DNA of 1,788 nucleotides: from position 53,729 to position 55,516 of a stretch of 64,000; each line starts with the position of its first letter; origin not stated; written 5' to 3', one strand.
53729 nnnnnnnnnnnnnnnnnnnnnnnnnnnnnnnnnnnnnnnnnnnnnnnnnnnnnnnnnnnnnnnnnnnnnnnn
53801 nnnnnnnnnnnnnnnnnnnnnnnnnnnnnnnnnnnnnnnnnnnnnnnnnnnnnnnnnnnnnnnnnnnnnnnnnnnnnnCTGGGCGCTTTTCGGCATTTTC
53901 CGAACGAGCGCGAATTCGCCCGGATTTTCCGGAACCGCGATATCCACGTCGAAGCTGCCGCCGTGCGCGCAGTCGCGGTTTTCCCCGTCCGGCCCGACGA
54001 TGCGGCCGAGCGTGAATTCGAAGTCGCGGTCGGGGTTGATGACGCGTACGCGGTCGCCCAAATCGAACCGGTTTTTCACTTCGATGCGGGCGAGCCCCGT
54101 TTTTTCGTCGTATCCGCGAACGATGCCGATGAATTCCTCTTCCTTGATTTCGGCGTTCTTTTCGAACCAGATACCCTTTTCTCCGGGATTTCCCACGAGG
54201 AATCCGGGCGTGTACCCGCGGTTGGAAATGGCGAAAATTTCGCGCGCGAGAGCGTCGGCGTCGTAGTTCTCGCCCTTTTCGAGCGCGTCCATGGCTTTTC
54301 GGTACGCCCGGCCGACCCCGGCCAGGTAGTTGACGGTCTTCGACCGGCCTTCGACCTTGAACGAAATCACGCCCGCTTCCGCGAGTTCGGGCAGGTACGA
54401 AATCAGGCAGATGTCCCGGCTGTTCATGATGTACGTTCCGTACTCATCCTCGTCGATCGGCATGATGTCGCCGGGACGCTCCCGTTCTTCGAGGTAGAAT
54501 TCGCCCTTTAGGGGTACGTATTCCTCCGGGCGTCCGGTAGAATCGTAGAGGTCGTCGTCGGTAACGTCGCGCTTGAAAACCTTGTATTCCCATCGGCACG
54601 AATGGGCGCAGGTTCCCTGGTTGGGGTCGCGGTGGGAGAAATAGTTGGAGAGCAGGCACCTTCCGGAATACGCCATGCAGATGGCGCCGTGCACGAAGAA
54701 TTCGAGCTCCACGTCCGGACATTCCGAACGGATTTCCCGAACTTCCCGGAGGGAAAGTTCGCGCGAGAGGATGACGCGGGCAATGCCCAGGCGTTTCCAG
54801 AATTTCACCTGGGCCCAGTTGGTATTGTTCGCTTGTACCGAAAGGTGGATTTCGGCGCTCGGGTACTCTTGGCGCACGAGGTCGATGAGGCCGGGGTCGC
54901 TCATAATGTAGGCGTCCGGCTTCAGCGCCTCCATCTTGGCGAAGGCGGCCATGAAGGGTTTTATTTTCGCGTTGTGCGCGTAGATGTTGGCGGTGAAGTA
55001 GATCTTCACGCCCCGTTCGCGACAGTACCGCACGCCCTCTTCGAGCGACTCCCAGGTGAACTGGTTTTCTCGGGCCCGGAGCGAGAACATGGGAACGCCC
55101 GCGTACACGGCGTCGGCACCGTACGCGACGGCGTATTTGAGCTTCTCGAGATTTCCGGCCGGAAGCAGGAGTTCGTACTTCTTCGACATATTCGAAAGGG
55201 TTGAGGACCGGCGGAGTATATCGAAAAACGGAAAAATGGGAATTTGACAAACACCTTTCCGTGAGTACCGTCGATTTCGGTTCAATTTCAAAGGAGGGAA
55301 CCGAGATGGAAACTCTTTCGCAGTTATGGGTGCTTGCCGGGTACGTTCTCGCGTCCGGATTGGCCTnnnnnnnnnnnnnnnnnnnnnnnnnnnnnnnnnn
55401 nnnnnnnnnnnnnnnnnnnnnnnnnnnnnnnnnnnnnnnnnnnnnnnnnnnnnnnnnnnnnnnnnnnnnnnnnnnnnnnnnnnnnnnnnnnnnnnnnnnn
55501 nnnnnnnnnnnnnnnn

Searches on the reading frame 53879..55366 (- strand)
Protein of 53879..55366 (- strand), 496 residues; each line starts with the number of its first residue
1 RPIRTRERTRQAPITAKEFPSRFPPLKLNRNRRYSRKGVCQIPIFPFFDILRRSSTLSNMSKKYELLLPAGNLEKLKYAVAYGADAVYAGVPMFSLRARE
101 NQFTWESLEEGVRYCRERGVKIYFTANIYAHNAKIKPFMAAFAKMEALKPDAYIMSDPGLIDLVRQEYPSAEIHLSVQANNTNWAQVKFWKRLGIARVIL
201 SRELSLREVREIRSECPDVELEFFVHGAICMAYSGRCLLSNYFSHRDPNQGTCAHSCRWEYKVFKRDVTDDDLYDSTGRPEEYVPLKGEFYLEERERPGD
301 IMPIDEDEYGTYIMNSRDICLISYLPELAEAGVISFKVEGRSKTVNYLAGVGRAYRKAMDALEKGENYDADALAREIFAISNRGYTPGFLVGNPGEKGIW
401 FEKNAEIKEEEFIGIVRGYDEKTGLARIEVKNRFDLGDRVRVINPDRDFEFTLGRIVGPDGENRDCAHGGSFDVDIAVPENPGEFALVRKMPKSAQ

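Call 21: search_protein_families(library=pfam, max_evalue=0.0001, proteins=[window:53879-55366:-])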
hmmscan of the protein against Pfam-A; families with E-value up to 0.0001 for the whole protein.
window:53879-55366:- (496 aa): 2 families
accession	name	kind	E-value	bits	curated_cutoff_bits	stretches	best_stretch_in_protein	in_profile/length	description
PF01136.24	Peptidase_U32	-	4.1e-85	285.2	22.4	1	139-395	5-232/233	Peptidase family U32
PF16325.11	Peptidase_U32_C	-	5.7e-14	52.5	28.2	1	409-489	2-83/83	Peptidase family U32 C-terminal domain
